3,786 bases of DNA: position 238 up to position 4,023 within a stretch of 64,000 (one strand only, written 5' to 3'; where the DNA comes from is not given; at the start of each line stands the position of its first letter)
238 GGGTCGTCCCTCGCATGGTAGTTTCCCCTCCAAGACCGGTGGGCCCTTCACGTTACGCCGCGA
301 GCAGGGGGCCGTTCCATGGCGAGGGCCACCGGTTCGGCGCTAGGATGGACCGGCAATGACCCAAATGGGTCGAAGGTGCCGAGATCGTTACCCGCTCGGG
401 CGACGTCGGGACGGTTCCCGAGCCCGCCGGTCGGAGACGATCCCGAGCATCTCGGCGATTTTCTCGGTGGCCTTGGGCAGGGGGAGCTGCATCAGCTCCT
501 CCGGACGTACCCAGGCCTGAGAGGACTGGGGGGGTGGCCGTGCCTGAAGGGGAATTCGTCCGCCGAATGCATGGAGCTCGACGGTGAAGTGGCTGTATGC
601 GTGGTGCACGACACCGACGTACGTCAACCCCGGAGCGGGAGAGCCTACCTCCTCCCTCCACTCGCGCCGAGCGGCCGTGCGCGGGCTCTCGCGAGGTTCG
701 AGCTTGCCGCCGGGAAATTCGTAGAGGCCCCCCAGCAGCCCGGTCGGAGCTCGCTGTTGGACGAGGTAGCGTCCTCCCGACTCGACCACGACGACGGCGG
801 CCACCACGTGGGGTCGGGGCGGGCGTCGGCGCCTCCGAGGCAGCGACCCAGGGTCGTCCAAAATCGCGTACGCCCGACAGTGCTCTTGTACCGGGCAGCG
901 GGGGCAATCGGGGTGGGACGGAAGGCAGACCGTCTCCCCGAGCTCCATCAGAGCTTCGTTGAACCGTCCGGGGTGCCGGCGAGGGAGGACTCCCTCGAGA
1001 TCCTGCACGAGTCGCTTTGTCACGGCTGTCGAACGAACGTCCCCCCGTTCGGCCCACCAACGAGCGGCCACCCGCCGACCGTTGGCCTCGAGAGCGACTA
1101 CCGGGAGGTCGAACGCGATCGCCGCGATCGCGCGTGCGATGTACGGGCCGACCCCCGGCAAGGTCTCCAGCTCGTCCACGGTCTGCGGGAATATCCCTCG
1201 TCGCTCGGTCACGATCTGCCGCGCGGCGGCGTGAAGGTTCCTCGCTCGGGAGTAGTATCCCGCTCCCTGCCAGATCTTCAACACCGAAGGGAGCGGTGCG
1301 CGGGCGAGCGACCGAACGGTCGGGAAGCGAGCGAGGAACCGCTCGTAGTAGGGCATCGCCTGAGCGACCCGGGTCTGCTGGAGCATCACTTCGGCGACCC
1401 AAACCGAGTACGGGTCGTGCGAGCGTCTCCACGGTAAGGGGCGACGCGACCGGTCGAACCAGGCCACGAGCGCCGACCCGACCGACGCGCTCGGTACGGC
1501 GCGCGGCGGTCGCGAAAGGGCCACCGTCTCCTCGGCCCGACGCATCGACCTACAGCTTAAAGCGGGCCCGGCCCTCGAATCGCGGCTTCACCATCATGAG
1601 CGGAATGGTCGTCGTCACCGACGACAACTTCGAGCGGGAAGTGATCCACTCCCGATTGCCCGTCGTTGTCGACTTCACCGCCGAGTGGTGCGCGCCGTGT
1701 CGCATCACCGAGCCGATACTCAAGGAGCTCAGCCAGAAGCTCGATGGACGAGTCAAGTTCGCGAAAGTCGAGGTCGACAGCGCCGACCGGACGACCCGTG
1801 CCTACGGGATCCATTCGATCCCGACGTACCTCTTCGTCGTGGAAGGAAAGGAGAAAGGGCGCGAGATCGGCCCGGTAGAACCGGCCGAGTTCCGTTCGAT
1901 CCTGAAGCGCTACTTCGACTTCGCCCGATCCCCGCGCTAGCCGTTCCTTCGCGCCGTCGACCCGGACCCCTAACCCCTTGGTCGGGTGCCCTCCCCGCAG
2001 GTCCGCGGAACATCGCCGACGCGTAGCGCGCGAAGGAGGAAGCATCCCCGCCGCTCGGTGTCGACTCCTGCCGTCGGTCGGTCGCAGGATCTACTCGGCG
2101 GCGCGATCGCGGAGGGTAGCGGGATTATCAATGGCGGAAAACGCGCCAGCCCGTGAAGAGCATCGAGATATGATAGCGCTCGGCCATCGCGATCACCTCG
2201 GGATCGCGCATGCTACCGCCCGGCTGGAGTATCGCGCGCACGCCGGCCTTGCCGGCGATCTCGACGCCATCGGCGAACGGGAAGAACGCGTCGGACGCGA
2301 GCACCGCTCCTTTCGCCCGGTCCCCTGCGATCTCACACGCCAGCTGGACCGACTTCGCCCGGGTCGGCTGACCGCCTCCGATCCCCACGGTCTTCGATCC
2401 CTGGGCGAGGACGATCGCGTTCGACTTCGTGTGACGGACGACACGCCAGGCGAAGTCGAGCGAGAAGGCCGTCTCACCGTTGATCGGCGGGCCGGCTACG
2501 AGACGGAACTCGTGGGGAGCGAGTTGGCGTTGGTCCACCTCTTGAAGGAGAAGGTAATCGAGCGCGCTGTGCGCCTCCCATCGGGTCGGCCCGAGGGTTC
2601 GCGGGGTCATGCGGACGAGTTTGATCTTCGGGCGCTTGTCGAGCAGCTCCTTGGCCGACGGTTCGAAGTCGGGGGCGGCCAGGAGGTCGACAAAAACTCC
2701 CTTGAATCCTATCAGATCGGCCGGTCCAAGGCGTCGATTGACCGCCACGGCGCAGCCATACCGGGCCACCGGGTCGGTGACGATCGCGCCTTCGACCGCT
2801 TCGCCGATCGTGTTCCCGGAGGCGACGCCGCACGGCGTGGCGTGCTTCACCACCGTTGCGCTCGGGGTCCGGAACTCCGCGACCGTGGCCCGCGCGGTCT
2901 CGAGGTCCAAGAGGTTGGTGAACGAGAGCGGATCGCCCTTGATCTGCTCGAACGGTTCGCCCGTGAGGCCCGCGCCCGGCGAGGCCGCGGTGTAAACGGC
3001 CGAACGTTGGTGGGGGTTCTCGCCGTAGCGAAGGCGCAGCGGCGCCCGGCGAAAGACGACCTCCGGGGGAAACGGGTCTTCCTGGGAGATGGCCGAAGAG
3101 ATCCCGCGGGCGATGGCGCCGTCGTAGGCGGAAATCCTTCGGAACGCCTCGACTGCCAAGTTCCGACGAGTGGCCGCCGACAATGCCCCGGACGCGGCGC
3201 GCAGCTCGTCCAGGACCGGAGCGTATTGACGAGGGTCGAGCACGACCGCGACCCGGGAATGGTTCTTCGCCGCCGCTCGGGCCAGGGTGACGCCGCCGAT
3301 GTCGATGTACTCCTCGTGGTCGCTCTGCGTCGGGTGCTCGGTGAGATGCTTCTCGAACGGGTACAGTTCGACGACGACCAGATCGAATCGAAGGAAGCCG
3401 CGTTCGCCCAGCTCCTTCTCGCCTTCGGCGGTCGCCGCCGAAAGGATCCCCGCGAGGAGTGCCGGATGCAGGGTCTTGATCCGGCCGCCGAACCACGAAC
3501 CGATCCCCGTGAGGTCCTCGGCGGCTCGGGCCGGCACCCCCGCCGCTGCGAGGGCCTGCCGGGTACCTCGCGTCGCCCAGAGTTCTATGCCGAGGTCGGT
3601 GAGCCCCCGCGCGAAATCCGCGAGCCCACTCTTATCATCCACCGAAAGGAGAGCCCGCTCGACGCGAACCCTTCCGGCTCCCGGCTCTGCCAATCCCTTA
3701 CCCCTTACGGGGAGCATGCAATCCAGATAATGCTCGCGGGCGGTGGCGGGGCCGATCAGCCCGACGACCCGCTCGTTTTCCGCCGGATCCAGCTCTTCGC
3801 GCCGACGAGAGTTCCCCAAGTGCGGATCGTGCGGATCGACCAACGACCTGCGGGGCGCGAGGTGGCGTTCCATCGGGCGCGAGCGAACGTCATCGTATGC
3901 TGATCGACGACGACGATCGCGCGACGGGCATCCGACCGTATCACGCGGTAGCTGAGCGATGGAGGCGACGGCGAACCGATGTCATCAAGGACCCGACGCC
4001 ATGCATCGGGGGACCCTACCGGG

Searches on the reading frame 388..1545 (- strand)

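Call 45: search_protein_families(library=pfam, proteins=[window:388-1545:-], max_evalue=0.001)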
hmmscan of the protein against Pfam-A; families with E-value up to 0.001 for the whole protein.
window:388-1545:- (385 aa): 4 families
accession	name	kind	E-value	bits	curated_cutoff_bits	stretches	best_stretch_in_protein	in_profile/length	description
PF14815.12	NUDIX_4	-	8.9e-26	90.4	35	1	251-365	2-112/113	NUDIX domain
PF00293.34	NUDIX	-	1.9e-18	67.2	21.1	1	245-362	2-129/134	NUDIX domain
PF00730.31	HhH-GPD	-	4.6e-18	66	26.2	1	50-175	1-98/108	HhH-GPD superfamily base excision DNA repair protein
PF00633.29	HHH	-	1.6e-09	37.6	24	1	117-142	4-29/30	Helix-hairpin-helix motif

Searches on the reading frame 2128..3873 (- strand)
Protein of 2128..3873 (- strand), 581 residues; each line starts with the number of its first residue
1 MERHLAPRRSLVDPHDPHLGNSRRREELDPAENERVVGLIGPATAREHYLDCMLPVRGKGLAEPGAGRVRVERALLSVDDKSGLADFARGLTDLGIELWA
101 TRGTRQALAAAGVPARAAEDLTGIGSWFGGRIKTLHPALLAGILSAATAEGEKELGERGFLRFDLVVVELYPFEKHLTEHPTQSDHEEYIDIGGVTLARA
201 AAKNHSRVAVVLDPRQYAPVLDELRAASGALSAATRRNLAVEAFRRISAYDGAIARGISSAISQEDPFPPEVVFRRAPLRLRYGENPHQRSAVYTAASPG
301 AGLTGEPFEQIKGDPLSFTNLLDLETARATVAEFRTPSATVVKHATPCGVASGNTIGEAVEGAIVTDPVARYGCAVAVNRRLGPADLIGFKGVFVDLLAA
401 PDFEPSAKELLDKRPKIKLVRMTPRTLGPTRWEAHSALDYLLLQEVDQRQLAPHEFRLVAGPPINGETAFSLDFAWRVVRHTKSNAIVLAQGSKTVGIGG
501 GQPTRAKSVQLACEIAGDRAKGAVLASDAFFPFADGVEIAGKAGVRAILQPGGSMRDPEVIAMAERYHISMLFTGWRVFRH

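Call 45: search_protein_families(library=pfam, proteins=[window:2128-3873:-], max_evalue=0.001)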
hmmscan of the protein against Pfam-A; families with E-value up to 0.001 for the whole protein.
window:2128-3873:- (581 aa): 2 families
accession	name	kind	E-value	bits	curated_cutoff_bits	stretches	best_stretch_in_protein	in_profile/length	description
PF01808.24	AICARFT_IMPCHas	-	4.5e-82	276.4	25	1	201-514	1-310/311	AICARFT/IMPCHase bienzyme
PF02142.27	MGS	-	1.3e-09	38.5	24.1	1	83-196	1-94/94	MGS-like domain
